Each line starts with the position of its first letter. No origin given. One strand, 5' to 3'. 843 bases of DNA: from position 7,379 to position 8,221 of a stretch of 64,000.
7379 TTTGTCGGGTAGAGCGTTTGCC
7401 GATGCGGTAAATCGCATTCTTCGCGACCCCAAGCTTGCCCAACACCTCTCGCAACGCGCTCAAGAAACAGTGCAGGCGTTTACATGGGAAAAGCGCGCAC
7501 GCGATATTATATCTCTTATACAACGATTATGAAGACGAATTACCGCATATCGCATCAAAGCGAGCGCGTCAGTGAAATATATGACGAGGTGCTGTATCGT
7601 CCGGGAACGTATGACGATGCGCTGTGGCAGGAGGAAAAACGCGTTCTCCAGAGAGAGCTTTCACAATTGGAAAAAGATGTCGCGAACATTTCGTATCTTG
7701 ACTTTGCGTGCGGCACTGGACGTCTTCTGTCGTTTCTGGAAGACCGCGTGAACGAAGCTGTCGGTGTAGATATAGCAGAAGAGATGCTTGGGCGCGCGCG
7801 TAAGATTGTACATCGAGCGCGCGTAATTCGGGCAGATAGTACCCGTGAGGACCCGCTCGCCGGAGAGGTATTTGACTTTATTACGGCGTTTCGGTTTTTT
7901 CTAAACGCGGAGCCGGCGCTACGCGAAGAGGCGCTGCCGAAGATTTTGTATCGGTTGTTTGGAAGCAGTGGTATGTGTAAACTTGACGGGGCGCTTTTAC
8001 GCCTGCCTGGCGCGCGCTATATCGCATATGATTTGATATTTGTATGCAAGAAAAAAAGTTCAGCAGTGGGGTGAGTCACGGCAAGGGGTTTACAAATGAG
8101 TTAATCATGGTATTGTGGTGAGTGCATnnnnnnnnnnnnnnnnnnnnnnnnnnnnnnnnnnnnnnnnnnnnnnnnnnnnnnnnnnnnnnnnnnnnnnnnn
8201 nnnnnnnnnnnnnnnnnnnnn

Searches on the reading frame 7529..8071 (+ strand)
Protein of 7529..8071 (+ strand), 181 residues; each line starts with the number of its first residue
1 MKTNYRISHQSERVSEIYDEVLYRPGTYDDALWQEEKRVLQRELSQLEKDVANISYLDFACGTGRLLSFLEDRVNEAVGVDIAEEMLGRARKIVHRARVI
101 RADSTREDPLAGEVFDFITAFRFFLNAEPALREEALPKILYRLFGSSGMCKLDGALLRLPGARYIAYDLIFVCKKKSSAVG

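Call 61: search_protein_families(library=pfam, proteins=[window:7529-8071:+], max_evalue=0.01)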
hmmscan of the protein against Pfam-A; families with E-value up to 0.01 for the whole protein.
window:7529-8071:+ (181 aa): 7 families
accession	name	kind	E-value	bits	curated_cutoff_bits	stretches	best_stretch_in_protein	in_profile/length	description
PF13649.12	Methyltransf_25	-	1.1e-11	45.7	27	1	57-137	2-87/97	Methyltransferase domain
PF08241.18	Methyltransf_11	-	2.3e-10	41.4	21.2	1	57-127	1-73/95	Methyltransferase domain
PF13489.12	Methyltransf_23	-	5e-09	36.5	27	1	34-122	3-89/164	Methyltransferase domain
PF08242.18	Methyltransf_12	-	3.1e-08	34.7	30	1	57-136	1-85/98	Methyltransferase domain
PF13847.12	Methyltransf_31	-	3.9e-08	33.6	27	1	52-126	3-85/145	Methyltransferase domain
PF01209.24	Ubie_methyltran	-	2.6e-05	24.1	20.1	1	9-102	4-100/233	ubiE/COQ5 methyltransferase family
PF03291.22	mRNA_G-N7_MeTrfase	-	0.0023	17.5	26.6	1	43-92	52-102/315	mRNA (guanine-N(7))-methyltransferase domain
